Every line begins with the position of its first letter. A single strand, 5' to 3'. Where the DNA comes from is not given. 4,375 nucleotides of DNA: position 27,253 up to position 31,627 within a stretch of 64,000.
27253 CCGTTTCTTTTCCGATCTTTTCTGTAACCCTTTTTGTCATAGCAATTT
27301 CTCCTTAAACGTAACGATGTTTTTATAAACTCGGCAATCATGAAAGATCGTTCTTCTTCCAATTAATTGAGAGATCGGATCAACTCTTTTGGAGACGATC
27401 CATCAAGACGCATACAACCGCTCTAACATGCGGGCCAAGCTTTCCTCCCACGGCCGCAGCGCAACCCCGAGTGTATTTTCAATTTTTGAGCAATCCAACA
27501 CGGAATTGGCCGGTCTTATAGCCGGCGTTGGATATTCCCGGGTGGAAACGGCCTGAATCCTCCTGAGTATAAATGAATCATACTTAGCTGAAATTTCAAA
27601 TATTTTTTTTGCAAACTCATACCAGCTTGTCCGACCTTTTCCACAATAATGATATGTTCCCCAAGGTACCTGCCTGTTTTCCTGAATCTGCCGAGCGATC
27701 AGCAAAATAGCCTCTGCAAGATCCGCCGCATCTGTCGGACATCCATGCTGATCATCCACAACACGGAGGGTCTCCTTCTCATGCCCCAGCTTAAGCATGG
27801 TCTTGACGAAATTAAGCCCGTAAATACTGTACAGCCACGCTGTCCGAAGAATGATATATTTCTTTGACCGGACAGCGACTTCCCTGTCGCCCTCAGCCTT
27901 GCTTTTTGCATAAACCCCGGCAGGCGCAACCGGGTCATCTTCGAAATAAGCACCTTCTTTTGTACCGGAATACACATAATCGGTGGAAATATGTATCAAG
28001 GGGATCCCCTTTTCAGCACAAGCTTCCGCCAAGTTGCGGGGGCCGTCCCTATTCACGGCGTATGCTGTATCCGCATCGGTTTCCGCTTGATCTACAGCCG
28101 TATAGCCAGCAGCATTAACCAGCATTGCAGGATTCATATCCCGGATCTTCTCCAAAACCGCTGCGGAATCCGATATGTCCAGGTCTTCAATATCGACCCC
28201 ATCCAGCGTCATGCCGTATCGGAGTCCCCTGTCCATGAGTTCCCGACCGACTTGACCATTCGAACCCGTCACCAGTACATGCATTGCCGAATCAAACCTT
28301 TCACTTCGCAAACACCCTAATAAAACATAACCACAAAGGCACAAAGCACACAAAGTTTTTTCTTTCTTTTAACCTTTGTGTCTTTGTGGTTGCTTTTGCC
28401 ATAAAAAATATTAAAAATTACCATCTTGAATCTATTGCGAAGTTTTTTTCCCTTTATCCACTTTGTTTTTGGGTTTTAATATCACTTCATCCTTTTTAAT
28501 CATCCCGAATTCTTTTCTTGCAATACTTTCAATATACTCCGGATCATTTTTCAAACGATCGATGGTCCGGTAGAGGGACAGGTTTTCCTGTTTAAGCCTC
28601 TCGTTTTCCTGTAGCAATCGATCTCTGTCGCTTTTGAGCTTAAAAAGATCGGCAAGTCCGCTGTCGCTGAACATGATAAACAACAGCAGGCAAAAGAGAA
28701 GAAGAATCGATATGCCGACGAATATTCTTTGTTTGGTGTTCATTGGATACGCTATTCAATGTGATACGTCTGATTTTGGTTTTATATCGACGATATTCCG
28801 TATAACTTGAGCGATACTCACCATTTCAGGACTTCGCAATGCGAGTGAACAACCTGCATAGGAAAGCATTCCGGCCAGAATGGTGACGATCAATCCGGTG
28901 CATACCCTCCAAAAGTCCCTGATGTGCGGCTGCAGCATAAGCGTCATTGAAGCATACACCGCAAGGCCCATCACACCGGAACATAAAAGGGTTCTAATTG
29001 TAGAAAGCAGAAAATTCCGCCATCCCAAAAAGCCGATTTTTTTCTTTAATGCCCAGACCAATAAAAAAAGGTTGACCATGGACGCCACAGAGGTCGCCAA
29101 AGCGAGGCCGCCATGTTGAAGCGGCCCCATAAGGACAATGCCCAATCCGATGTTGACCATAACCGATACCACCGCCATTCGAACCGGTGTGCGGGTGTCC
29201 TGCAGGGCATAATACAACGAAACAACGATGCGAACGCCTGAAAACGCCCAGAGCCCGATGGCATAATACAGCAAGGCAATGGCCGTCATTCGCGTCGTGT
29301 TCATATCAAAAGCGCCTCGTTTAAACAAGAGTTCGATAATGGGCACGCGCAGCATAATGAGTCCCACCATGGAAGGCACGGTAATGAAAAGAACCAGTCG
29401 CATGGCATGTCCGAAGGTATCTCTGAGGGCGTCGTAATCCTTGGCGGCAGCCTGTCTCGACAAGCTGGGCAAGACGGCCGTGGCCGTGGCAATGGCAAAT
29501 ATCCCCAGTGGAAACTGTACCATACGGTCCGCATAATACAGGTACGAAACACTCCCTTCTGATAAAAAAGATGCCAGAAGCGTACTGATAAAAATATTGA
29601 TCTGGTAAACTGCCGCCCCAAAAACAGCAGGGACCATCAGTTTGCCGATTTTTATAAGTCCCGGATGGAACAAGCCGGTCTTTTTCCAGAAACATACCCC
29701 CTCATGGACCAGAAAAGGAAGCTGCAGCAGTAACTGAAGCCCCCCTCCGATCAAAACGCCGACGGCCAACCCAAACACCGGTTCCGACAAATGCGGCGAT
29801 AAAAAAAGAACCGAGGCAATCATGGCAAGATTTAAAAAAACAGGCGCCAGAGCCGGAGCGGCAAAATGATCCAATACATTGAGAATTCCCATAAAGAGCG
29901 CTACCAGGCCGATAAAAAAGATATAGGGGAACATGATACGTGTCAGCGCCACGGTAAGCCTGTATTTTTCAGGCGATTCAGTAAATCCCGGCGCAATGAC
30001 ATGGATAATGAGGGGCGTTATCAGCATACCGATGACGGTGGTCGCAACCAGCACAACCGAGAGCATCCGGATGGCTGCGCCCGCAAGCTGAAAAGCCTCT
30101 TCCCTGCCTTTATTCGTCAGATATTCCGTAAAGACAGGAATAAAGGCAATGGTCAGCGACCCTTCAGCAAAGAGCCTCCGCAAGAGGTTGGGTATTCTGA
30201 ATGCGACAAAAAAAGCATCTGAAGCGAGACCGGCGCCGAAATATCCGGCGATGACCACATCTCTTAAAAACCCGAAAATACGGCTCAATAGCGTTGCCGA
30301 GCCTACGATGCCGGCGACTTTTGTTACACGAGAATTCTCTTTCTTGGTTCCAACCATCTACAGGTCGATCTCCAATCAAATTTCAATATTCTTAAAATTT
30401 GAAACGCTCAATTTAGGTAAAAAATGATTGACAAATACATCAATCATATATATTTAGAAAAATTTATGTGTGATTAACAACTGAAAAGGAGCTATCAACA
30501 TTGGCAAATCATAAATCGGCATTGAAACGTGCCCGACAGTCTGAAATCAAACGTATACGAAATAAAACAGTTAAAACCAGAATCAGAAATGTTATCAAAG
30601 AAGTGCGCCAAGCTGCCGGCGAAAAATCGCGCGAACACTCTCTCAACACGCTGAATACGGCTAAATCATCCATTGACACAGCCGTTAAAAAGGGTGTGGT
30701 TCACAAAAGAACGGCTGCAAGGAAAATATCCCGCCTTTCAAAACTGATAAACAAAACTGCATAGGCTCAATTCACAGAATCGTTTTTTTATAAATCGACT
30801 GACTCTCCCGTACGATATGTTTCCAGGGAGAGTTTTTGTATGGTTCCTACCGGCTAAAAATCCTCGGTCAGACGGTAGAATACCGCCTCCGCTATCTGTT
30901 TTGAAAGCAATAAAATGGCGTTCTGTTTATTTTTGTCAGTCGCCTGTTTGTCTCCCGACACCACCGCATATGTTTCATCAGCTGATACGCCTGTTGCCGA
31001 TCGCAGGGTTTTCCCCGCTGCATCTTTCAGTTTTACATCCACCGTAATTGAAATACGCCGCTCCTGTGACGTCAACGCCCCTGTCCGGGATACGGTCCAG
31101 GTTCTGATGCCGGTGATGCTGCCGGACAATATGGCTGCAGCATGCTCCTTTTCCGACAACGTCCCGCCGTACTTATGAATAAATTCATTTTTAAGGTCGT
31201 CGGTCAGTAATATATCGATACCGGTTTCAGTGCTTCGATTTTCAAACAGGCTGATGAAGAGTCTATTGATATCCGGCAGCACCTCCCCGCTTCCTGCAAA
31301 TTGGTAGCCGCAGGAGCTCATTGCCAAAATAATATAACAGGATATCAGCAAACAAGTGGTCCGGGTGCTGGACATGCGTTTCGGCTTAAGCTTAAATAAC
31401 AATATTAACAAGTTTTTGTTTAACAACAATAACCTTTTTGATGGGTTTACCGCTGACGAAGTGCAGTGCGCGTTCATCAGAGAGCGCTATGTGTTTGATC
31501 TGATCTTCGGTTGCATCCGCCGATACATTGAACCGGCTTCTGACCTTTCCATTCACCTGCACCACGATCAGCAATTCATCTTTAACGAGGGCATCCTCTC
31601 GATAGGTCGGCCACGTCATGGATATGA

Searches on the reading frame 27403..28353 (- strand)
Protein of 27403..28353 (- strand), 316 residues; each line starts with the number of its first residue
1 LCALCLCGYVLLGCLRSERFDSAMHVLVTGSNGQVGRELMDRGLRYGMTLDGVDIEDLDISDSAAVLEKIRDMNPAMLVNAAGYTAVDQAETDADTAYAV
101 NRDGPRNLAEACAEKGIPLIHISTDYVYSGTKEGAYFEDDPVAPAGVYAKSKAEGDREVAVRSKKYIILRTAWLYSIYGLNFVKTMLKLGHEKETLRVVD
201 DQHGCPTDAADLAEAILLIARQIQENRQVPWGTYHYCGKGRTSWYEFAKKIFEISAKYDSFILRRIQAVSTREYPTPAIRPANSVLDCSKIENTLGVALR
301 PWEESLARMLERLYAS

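Call 38: search_protein_families(library=pfam, proteins=[window:27403-28353:-], max_evalue=0.00001)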
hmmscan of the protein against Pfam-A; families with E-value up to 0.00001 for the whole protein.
window:27403-28353:- (316 aa): 4 families
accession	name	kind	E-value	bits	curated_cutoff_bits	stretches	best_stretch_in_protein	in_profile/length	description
PF04321.23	RmlD_sub_bind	-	3e-103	345.3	27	1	24-313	1-285/287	RmlD substrate binding domain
PF01370.27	Epimerase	-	1.6e-22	80.6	20.9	1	26-225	1-230/240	NAD dependent epimerase/dehydratase family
PF16363.11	GDP_Man_Dehyd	-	1.6e-11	44.7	27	1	55-160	56-165/332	GDP-mannose 4,6 dehydratase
PF01073.25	3Beta_HSD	-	7.3e-06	25.7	22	0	56-237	50-248/280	3-beta hydroxysteroid dehydrogenase/isomerase family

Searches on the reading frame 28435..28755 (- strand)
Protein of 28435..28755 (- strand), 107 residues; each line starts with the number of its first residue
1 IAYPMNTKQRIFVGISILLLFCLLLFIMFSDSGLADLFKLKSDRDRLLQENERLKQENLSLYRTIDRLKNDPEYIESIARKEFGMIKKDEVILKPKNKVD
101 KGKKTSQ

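Call 56: search_protein_families(library=pfam, proteins=[window:28435-28755:-], max_evalue=0.01)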
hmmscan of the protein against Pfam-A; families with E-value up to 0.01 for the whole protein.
window:28435-28755:- (107 aa): 2 families
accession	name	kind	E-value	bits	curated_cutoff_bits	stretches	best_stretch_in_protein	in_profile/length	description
PF04977.20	DivIC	-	1.9e-20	72.9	28.9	1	19-96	1-78/80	Septum formation initiator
PF02183.23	HALZ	-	0.0092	16.6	28.1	0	39-57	16-34/43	Homeobox associated leucine zipper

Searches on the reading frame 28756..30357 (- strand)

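Call 38: search_protein_families(library=pfam, proteins=[window:28756-30357:-], max_evalue=0.00001)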
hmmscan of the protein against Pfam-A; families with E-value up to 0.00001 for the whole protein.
window:28756-30357:- (533 aa): 3 families
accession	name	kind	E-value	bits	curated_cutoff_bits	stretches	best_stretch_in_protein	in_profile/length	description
PF03023.19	MurJ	-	1.2e-131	439.9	27.4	1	36-474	1-436/451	Lipid II flippase MurJ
PF01554.23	MatE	-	2.1e-09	37.7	24.9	1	243-407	1-160/161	MatE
PF13440.11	Polysacc_synt_3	-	1.3e-07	31.6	23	1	254-345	195-284/293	Polysaccharide biosynthesis protein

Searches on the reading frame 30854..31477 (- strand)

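Call 38: search_protein_families(library=pfam, proteins=[window:30854-31477:-], max_evalue=0.00001)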
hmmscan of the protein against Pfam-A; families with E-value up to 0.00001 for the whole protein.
window:30854-31477:- (207 aa): 1 family
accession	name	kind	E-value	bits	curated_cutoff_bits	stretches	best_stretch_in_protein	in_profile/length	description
PF04390.17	LptE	-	8.3e-12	46.3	23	1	71-203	2-118/118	Lipopolysaccharide-assembly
